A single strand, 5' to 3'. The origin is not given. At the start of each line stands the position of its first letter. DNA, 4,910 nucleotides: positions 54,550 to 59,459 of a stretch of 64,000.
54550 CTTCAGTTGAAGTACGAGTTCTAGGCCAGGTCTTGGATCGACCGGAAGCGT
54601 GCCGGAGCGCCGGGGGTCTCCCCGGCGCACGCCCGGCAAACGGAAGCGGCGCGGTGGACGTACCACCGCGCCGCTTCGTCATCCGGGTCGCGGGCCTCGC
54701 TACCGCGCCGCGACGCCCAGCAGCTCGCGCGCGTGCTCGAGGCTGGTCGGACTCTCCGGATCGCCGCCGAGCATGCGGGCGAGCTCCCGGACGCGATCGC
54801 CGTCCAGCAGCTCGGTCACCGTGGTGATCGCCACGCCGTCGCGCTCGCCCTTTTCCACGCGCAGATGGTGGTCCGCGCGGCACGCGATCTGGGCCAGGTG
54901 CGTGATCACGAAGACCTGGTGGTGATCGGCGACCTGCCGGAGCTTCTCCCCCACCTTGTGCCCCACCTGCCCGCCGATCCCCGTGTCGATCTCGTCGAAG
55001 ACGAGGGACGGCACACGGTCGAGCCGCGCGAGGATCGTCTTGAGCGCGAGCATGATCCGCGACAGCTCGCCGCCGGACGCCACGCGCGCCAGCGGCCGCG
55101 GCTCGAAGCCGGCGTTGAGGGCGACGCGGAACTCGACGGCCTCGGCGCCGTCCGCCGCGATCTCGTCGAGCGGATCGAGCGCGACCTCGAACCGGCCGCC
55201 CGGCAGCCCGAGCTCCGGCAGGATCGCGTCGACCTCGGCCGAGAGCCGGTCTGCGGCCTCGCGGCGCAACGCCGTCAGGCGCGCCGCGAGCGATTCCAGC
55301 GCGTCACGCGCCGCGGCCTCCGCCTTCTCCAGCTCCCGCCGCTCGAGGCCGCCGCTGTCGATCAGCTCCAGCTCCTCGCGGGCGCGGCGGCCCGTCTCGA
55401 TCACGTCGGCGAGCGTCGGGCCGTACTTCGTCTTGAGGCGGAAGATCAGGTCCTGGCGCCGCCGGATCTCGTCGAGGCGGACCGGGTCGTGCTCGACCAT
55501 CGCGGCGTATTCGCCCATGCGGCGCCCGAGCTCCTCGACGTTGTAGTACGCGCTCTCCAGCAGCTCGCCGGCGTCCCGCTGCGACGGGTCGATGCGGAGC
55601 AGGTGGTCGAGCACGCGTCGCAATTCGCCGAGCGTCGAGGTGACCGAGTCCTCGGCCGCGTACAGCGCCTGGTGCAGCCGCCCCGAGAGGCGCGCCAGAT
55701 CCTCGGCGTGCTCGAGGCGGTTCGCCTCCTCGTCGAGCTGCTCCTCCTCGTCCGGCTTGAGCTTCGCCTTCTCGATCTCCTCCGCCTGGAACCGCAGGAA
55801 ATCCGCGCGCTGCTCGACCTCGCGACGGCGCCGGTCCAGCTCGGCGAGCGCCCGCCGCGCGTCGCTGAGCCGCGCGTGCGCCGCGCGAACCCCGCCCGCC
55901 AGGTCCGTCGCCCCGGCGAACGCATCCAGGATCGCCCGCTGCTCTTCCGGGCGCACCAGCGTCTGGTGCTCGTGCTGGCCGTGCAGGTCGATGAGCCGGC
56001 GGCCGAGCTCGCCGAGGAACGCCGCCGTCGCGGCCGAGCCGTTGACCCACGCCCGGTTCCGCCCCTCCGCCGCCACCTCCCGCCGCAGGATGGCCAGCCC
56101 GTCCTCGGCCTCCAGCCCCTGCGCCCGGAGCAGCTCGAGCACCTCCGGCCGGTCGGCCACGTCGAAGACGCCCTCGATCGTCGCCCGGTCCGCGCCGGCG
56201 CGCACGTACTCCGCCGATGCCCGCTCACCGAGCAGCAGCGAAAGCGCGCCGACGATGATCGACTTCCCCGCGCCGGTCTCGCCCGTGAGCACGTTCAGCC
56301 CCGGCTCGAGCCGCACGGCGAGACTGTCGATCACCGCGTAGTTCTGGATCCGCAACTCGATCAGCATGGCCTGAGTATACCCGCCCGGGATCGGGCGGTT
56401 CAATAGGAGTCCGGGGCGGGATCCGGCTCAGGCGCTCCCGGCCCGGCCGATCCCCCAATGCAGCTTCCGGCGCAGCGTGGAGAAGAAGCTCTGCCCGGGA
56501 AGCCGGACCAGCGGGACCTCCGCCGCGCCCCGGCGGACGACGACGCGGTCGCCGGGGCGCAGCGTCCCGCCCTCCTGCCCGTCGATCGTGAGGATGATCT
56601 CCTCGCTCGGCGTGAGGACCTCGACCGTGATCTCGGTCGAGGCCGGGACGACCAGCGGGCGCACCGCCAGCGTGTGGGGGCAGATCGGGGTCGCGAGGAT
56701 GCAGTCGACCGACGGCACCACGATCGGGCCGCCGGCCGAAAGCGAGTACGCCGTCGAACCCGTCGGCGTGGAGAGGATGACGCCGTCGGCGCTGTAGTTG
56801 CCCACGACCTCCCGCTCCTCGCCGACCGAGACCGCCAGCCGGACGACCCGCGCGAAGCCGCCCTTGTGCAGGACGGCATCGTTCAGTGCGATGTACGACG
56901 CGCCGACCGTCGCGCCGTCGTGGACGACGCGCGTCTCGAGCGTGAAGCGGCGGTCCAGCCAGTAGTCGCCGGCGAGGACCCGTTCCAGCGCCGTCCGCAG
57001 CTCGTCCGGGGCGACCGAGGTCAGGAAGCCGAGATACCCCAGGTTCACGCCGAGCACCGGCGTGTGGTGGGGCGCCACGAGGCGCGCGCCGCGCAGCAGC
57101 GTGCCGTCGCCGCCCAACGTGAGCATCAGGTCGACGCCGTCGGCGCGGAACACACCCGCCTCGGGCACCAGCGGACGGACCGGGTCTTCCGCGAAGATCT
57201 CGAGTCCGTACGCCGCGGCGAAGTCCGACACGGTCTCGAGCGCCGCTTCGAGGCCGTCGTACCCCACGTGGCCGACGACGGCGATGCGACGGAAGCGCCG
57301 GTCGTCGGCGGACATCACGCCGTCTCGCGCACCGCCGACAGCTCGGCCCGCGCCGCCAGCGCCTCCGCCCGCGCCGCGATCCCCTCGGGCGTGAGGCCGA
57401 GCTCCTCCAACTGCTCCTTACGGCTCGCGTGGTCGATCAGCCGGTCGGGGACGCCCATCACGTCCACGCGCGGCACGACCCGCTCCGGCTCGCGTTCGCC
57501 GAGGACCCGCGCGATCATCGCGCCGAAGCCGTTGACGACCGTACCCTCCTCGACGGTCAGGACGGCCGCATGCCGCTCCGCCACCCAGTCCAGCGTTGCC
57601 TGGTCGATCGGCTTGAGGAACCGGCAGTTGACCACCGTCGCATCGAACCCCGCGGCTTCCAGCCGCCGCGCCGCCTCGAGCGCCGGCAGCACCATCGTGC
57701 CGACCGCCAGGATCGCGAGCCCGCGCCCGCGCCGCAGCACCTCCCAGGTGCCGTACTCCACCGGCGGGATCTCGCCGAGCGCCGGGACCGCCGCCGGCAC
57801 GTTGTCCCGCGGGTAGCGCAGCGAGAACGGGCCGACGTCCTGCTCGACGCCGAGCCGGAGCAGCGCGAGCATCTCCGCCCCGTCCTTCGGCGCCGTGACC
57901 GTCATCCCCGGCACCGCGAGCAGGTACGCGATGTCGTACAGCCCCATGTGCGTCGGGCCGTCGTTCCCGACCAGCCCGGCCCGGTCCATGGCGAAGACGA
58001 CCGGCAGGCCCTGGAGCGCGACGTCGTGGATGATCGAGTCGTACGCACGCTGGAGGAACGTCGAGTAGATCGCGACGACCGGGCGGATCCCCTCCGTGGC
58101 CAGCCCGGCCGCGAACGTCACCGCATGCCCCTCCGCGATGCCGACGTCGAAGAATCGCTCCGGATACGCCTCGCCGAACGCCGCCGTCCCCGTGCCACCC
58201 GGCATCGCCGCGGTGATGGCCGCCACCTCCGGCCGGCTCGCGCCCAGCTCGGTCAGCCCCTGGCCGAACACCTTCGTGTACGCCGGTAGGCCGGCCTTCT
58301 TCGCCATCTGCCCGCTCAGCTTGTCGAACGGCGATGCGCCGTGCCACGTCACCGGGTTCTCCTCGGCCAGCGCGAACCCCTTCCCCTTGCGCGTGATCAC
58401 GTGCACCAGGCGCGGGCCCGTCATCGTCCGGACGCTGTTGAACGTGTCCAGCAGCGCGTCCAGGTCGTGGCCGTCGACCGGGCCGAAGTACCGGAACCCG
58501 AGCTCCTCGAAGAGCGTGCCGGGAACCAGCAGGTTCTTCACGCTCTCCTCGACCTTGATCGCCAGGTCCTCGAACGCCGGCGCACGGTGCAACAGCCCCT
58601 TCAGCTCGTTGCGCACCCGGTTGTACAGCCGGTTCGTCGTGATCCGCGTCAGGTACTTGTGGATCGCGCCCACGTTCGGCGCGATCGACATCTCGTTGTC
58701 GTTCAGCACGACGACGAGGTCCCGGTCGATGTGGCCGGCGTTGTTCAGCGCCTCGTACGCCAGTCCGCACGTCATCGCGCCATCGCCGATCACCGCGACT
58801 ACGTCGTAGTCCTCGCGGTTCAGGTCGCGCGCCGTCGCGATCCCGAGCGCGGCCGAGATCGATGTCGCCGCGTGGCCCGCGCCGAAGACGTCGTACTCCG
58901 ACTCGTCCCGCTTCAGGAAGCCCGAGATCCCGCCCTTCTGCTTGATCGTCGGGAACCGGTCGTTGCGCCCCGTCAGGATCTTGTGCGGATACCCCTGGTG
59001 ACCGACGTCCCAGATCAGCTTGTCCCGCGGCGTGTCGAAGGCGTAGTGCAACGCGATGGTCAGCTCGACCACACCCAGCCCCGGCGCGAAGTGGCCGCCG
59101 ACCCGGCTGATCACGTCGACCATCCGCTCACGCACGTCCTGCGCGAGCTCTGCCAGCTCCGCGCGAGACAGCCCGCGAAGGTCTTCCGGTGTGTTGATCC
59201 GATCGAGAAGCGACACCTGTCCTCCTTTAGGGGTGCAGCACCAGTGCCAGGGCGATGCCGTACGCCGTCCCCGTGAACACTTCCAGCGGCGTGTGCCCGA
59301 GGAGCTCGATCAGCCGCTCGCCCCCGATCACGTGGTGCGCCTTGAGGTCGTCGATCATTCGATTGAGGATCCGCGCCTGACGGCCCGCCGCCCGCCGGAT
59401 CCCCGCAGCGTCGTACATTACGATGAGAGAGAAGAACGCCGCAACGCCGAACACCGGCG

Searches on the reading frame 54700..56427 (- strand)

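Call 79: search_protein_families(library=pfam, proteins=[window:54700-56427:-], max_evalue=0.00001)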
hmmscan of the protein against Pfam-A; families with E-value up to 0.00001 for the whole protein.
window:54700-56427:- (575 aa): 2 families
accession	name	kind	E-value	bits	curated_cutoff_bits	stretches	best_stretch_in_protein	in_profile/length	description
PF02463.25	SMC_N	-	2.2e-16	60.4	40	1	22-527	2-214/220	RecF/RecN/SMC N terminal domain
PF13476.12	AAA_23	-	3.3e-09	38.1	27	1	24-238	1-196/201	AAA domain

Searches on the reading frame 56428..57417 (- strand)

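Call 79: search_protein_families(library=pfam, proteins=[window:56428-57417:-], max_evalue=0.00001)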
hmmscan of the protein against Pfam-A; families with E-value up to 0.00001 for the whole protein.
window:56428-57417:- (329 aa): 2 families
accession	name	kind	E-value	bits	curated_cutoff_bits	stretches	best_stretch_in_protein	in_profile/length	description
PF20143.4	NAD_kinase_C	-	3.8e-34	117.6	23.7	1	178-306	1-126/126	ATP-NAD kinase C-terminal domain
PF01513.26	NAD_kinase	-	2e-18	67.4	25.5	1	89-152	67-130/130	ATP-NAD kinase N-terminal domain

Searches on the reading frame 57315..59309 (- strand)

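Call 79: search_protein_families(library=pfam, proteins=[window:57315-59309:-], max_evalue=0.00001)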
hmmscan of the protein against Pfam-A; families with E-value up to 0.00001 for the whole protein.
window:57315-59309:- (664 aa): 3 families
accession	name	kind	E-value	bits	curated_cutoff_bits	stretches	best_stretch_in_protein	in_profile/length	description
PF13292.11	DXP_synthase_N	-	3e-122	407.6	21.2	1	35-306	1-274/274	1-deoxy-D-xylulose-5-phosphate synthase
PF02779.29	Transket_pyr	-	3.6e-46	157.4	27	1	343-505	4-173/174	Transketolase, pyrimidine binding domain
PF02780.25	Transketolase_C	-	2.7e-29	102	25.9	1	520-644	1-124/124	Transketolase, C-terminal domain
